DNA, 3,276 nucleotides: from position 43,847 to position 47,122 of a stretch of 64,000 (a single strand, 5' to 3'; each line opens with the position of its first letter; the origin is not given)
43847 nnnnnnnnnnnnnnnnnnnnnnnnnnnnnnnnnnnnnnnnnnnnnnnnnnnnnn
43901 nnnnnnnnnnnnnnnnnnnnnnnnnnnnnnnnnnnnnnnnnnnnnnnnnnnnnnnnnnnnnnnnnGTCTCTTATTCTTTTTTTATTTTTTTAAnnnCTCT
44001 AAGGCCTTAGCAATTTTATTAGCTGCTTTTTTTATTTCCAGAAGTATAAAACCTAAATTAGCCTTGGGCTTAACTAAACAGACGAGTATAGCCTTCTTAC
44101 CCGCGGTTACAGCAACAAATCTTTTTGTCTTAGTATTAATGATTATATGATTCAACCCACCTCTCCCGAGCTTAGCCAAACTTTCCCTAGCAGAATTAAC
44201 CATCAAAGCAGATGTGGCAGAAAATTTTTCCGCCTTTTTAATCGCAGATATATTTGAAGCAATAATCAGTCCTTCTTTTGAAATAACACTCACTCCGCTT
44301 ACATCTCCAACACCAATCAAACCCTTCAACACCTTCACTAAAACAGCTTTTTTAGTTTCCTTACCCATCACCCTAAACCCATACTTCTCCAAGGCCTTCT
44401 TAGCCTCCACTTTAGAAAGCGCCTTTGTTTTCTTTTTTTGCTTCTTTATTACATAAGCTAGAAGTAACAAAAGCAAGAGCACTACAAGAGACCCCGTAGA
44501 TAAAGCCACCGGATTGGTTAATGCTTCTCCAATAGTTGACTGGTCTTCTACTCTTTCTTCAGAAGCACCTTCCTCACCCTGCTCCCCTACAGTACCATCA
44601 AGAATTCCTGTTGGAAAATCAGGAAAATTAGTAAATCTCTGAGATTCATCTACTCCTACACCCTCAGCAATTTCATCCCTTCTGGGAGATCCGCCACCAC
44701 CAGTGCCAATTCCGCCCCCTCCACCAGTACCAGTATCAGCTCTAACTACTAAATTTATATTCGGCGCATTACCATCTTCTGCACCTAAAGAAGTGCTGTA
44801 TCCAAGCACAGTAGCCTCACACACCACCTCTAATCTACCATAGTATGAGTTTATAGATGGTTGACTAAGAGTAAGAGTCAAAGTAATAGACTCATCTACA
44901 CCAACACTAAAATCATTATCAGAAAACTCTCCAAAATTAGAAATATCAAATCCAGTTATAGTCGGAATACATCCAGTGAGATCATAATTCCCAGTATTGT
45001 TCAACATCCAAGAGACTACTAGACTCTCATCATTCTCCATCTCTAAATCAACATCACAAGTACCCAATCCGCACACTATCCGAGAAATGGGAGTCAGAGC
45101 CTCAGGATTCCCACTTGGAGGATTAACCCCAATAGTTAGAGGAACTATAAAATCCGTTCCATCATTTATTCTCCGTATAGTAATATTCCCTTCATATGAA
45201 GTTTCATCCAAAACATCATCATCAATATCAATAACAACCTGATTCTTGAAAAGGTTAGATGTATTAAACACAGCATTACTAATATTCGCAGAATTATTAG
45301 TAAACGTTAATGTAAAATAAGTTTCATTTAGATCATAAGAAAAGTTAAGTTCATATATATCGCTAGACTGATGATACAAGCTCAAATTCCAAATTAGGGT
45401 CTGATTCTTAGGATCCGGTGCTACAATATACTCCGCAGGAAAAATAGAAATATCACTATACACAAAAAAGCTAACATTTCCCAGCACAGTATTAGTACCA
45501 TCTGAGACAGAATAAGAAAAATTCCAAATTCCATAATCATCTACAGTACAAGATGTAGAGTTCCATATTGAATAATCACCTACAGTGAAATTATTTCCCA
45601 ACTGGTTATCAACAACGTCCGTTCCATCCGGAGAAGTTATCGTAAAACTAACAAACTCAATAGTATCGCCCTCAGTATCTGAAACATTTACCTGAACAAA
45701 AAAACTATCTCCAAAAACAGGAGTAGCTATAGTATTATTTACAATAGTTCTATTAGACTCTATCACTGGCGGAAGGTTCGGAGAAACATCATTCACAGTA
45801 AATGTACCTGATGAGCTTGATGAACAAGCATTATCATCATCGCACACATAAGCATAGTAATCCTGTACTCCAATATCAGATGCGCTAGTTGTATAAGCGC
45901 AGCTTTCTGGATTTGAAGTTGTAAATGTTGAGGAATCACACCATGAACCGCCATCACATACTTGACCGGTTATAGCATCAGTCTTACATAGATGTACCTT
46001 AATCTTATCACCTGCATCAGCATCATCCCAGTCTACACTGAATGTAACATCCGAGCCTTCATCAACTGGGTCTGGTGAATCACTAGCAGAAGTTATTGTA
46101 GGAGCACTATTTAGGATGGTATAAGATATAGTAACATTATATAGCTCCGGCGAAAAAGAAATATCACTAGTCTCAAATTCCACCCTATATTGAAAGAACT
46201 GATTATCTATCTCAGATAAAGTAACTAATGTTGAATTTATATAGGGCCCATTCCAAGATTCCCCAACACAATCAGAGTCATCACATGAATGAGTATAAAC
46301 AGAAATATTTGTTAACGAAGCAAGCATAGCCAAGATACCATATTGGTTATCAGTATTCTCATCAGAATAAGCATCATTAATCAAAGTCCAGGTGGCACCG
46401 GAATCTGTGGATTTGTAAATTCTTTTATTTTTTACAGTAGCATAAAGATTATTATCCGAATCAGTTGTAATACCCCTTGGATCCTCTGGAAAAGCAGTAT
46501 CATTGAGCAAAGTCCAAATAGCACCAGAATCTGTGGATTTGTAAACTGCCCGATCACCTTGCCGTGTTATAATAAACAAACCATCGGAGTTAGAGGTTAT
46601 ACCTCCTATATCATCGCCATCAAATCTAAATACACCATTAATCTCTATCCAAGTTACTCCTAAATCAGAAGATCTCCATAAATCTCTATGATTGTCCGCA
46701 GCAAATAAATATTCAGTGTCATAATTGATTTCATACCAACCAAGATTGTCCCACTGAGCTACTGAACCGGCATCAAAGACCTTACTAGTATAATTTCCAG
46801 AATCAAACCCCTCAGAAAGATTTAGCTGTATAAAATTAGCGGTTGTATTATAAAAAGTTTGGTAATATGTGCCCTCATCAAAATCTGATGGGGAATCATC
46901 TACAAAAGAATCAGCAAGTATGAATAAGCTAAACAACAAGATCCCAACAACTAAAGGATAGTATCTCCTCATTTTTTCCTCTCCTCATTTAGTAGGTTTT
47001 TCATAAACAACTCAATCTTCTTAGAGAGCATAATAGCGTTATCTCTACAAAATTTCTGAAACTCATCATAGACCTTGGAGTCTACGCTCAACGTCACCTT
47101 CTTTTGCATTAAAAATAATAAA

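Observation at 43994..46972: Surface receptor with Asp-box propeller-like and Ig-like ectodomains fused through one TM helix to a Roadblock/LC7 domain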

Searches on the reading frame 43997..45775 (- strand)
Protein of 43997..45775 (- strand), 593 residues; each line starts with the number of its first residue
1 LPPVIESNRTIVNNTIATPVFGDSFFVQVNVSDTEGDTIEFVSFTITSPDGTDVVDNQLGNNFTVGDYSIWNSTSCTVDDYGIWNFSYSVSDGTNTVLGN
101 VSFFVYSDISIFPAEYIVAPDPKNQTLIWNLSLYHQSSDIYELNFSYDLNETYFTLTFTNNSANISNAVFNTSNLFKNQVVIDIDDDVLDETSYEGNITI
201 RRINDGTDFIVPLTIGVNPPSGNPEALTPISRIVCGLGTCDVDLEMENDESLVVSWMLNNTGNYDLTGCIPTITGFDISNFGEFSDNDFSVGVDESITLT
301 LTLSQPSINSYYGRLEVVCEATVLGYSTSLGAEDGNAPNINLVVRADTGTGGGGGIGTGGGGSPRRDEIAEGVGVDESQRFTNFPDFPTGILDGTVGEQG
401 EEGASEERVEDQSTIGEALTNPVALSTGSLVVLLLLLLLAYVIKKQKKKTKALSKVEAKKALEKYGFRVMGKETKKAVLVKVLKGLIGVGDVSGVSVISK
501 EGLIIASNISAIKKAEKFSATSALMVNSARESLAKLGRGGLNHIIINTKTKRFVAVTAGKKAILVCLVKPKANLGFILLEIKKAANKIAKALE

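Call 68: predict_structure(alignment_id=A4)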
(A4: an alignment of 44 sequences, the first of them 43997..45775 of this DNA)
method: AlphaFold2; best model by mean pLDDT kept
length: 593 residues; sequences in the alignment: 44
mean_pLDDT: 61.3   pTM: 0.34
mean pLDDT of the five models: 61.3, 59.8, 59.3, 58.3, 58.1
residues with pLDDT >= 90: 126; 70-90: 110; 50-70: 124; < 50: 233
segments of 3 or more residues with pLDDT < 50: 1-15, 108-142, 173-204, 212-243, 274-283, 323-422
pLDDT, mean of each block of 10 residues (from residue 1): 31 53 75 76 80 68 61 72 82 81 64 36 33 39 51 58 59 39 33 44 48 36 31 35 51 58 56 47 58 67 62 56 42 40 38 31 29 27 29 26 27 31 66 93 88 83 77 87 96 97 95 85 98 97 97 98 98 97 98 95
secondary structure, 60 per line:
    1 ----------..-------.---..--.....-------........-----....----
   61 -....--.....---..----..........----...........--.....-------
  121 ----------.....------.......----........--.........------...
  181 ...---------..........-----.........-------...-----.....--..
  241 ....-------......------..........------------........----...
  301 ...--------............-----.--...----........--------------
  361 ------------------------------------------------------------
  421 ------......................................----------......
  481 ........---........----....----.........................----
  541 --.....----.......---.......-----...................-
elements in order: E28-32 E40-47 E53-56 E62-65 E68-72 E82-91 E96-106 E109-113 E131-135 E142-148 E153-160 E163-171 E178-183 E193-202 E208-216 E232-236 E239-244 E252-257 E264-273 E289-293 E298-303 E312-323 E339-346 H427-464 H475-488 E492-499 E504-507 H512-536 E543-547 E552-558 E562-568 H574-592
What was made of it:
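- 44738..45772 (-): Membrane-proximal ectodomain, aa 401-745: all-beta, sequon-rich, probably several Ig-like sandwiches. The AF2 model is all-beta but low confidence, pLDDT 30-80 (call 68).
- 44510..44737 (-): Flexible stalk, aa 746-821: poly-Gly tract plus acidic linker. AF2 predicts it disordered (call 68).
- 44447..44509 (-): Single transmembrane helix, aa 822-842 (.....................). Helix in the AF2 model (call 68).
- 43997..44365 (-): Cytoplasmic Roadblock/LC7 (MglB-type) domain, aa 870-992. AF2 pLDDT >95 (call 68).
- On Roadblock/LC7 (Pfam PF03259, MglB-type): AF2 secondary-structure order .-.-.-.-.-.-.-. with pLDDT >95 (call 68).
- Checked: AF2 predicts an alpha-beta-beta-alpha-beta-beta-beta-alpha fold for aa ~874-992 with pLDDT >95 (call 68). 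The membrane-proximal 350 aa are all-beta but modelled with low confidence (call 68).
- A single TM helix with a disordered stalk (call 68) is a poor conduit for conformational signalling without oligomerisation.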

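Call 71: fold_search(model_id=the predicted structure, library=pdb)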
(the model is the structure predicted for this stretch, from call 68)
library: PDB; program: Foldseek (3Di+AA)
matches with E <= 10: 1818; with E <= 0.001: 152
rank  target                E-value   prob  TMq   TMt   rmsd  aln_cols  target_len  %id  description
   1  9jue_C                3.4e-10  1.00  0.20  0.93   1.3       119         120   32  Roadblock3 homodimer structure from Candidatus Prometheoarchaeum syntrophicum strain MK-D1 (released 2024-10-16)
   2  9jue_A                8.2e-10  1.00  0.19  0.91   1.3       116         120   33  Roadblock3 homodimer structure from Candidatus Prometheoarchaeum syntrophicum strain MK-D1 (released 2024-10-16)
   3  9jue_B                1.3e-09  1.00  0.20  0.93   1.4       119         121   32  Roadblock3 homodimer structure from Candidatus Prometheoarchaeum syntrophicum strain MK-D1 (released 2024-10-16)
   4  9jue_F                1.5e-09  1.00  0.19  0.92   1.4       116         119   33  Roadblock3 homodimer structure from Candidatus Prometheoarchaeum syntrophicum strain MK-D1 (released 2024-10-16)
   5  9jue_E                3.0e-09  1.00  0.19  0.90   1.4       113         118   34  Roadblock3 homodimer structure from Candidatus Prometheoarchaeum syntrophicum strain MK-D1 (released 2024-10-16)
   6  7f8m_D                1.3e-07  1.00  0.18  0.87   1.4       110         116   23  Roadblock from Thorarchaeota SMTZ1-45 (released 2022-07-13)
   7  7f8m_B                1.7e-07  1.00  0.19  0.88   1.6       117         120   21  Roadblock from Thorarchaeota SMTZ1-45 (released 2022-07-13)
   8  3t1r_B                3.0e-07  1.00  0.19  0.79   2.1       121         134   18  MglB with tetrameric arrangement (released 2011-08-31)
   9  7f8m_A                3.1e-07  1.00  0.18  0.86   1.5       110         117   23  Roadblock from Thorarchaeota SMTZ1-45 (released 2022-07-13)
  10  3t1r_D                5.9e-07  1.00  0.19  0.79   2.1       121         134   18  MglB with tetrameric arrangement (released 2011-08-31)
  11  6dms                  6.5e-07  1.00  0.13  0.12  18.9       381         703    9  Endo-fucoidan hydrolase MfFcnA4_H294Q from glycoside hydrolase family 107 (released 2018-10-03)
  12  1j3w_C                7.6e-07  1.00  0.19  0.80   2.6       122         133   19  Structure of Gliding protein-mglB from Thermus Thermophilus HB8 (released 2004-04-13)
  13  3t12_B                7.6e-07  1.00  0.19  0.79   2.7       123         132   24  MglA in complex with MglB in transition state (released 2011-08-31)
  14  3t1r_C                8.4e-07  1.00  0.19  0.78   2.8       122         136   19  MglB with tetrameric arrangement (released 2011-08-31)
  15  6izw_C                8.4e-07  1.00  0.19  0.87   1.8       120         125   18  Myxococcus xanthus MglA bound to GTP-gamma-S and MglB (released 2019-10-16)
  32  3t12_C                3.6e-06  1.00  0.18  0.77   2.7       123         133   20  MglA in complex with MglB in transition state (released 2011-08-31)
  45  6h5b_C                7.2e-06  1.00  0.19  0.85   1.6       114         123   19  Myxococcus xanthus MglA in complex with its GAP MglB and GTPgammaS (released 2019-11-27)
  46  1veu_B                7.2e-06  1.00  0.18  0.82   2.5       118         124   14  Crystal structure of the p14/MP1 complex at 2.15 A resolution (released 2004-08-03)
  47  6izw_B                7.5e-06  1.00  0.19  0.74   1.8       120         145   18  Myxococcus xanthus MglA bound to GTP-gamma-S and MglB (released 2019-10-16)
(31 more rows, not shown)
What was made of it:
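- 44738..45772 (-): Weak Foldseek resemblance to Ig-domain arrays such as NCAM2 and RET (call 71).
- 43997..44365 (-): Foldseek TM 0.93 and rmsd 1.3 A to 9jue, and 0.77-0.89 to MglB (call 71).
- On Roadblock/LC7 (Pfam PF03259, MglB-type): Foldseek TM 0.93 and rmsd 1.3 A to Roadblock3 of Prometheoarchaeum (9jue), and 0.77-0.89 to MglB (call 71).
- Closest known: MglA/MglB. Same: The Roadblock fold (Foldseek TM 0.77-0.89 to MglB, including MglA-bound structures, call 71).
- Closest known: Ragulator-Rag on lysosomes. Same: A membrane-tethered platform of several Roadblock domains that positions and regulates small GTPases. p14/MP1 is a structural hit (1veu, TM 0.82, call 71).
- The structural neighbours include MglB in complex with MglA (3t12, 6izw, 6h5b; call 71).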

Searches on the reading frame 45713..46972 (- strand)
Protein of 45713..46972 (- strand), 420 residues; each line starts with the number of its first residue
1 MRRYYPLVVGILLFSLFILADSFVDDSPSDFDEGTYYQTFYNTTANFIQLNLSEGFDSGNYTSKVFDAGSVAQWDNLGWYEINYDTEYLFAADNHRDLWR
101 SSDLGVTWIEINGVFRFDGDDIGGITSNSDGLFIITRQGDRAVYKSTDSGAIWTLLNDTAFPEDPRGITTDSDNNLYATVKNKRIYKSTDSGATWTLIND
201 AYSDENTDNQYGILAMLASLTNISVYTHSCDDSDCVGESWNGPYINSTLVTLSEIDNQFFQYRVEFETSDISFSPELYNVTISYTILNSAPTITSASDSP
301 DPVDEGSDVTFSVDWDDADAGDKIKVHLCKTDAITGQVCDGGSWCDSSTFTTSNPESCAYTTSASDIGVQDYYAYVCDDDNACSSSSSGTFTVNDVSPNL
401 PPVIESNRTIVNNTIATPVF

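Call 60: predict_structure(alignment_id=A3)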
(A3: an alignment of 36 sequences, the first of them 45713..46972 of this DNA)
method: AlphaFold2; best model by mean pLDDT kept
length: 420 residues; sequences in the alignment: 36
mean_pLDDT: 81.1   pTM: 0.56
mean pLDDT of the five models: 81.1, 80.3, 79.5, 77.8, 74.8
residues with pLDDT >= 90: 150; 70-90: 184; 50-70: 64; < 50: 22
segments of 3 or more residues with pLDDT < 50: 209-211, 406-420
pLDDT, mean of each block of 10 residues (from residue 1): 85 82 58 90 90 92 89 85 66 73 72 62 72 75 80 78 79 80 83 86 53 52 88 85 74 80 89 85 86 97 97 92 94 94 93 95 97 96 96 86 53 45
secondary structure, 60 per line:
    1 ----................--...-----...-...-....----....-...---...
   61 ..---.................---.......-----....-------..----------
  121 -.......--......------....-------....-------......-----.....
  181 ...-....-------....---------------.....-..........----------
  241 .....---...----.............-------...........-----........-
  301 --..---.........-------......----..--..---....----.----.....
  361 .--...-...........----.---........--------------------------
elements in order: H5-20 E23-25 E35-37 E39-42 E47-50 E58-62 E66-82 E86-92 E98-101 E122-128 E131-136 E143-146 E154-157 E165-170 E176-180 E185-188 E196-199 E215-219 E221-230 E241-245 E249-251 E256-268 E276-286 E292-299 E308-316 E324-329 E343-346 E356-361 E368-378 E387-394
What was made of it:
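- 46907..46972 (-): Signal peptide, aa 1-22 (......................). Helix 5-20 in the AF2 model (call 60).
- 45773..46117 (-): Cys-rich PKD/Ig-like module, aa 286-400 (6 Cys). AF2 pLDDT >90 (call 60).
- On PKD/Ig-like surface module: aa ~290-395 have pLDDT >90 (call 60).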

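Call 63: fold_search(model_id=the predicted structure, library=pdb)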
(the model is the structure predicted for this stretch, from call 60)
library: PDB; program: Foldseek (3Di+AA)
matches with E <= 10: 1752; with E <= 0.001: 79
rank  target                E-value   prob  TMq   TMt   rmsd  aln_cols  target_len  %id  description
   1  5ojp_C                1.9e-06  1.00  0.24  0.33  15.8       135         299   18  YCF48 bound to D1 peptide (released 2018-08-08)
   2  2xbg                  2.2e-06  1.00  0.26  0.34  24.9       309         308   11  Crystal Structure of YCF48 from Thermosynechococcus elongatus (released 2011-04-13)
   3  8am5_S                2.6e-06  1.00  0.25  0.33  29.1       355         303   10  RCII/PSI complex, class 3 (released 2023-08-16)
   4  5ojp_A                3.2e-06  1.00  0.25  0.33  15.6       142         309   18  YCF48 bound to D1 peptide (released 2018-08-08)
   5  1wcq_C                4.1e-06  1.00  0.20  0.14  30.6       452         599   12  Mutagenesis of the Nucleophilic Tyrosine in a Bacterial Sialidase to Phenylalanine. (released 2005-10-12)
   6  2ber                  4.5e-06  1.00  0.21  0.15  30.6       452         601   12  Y370G Active Site Mutant of the Sialidase from Micromonospora viridifaciens in complex with beta-Neu5Ac (sialic acid). (released 2005-04-04)
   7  5ojr_B                5.6e-06  1.00  0.24  0.32  15.8       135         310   18  YCF48 bound to D1 peptide (released 2018-08-08)
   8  5ojr_A                5.9e-06  1.00  0.24  0.32  15.9       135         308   18  YCF48 bound to D1 peptide (released 2018-08-08)
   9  2bzd_C                6.2e-06  0.99  0.19  0.14  30.0       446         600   13  Galactose recognition by the carbohydrate-binding module of a bacterial sialidase. (released 2005-08-19)
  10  5oj5_A                6.8e-06  1.00  0.25  0.33  15.5       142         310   18  YCF48 bound to D1 peptide (released 2018-08-08)
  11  1w8o_A                8.4e-06  1.00  0.19  0.14  30.4       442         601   12  Contribution of the Active Site Aspartic Acid to Catalysis in the Bacterial Neuraminidase from Micromonospora viridifa (released 2004-09-29)
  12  5ojr_D                9.3e-06  1.00  0.25  0.34  15.5       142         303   18  YCF48 bound to D1 peptide (released 2018-08-08)
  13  5ojr_C                9.3e-06  1.00  0.25  0.34  25.4       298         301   12  YCF48 bound to D1 peptide (released 2018-08-08)
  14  1wcq_A                1.0e-05  1.00  0.20  0.15  30.3       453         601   12  Mutagenesis of the Nucleophilic Tyrosine in a Bacterial Sialidase to Phenylalanine. (released 2005-10-12)
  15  5ojp_B                1.2e-05  1.00  0.25  0.34  15.6       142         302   18  YCF48 bound to D1 peptide (released 2018-08-08)
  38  4xed                  2.7e-04  1.00  0.19  0.68   5.6       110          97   17  PKD domain of M14-like peptidase from Thermoplasmatales archaeon SCGC AB-540-F20 (released 2015-05-13)
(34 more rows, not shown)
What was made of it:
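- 46118..46906 (-): Distal ectodomain, aa 23-285: beta-sandwich with an inserted BNR/Asp-box repeat region of about 3 blades. Asp-boxes lie at nt 46388-46672. Foldseek matches Ycf48 and sialidase propellers over about 135-140 columns (calls 60, 63).
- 45773..46117 (-): Foldseek match to archaeal PKD domain 4xed, TM 0.68 (call 63).
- On PKD/Ig-like surface module: Foldseek match to PKD domain 4xed, TM 0.68 over 110 columns (call 63).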
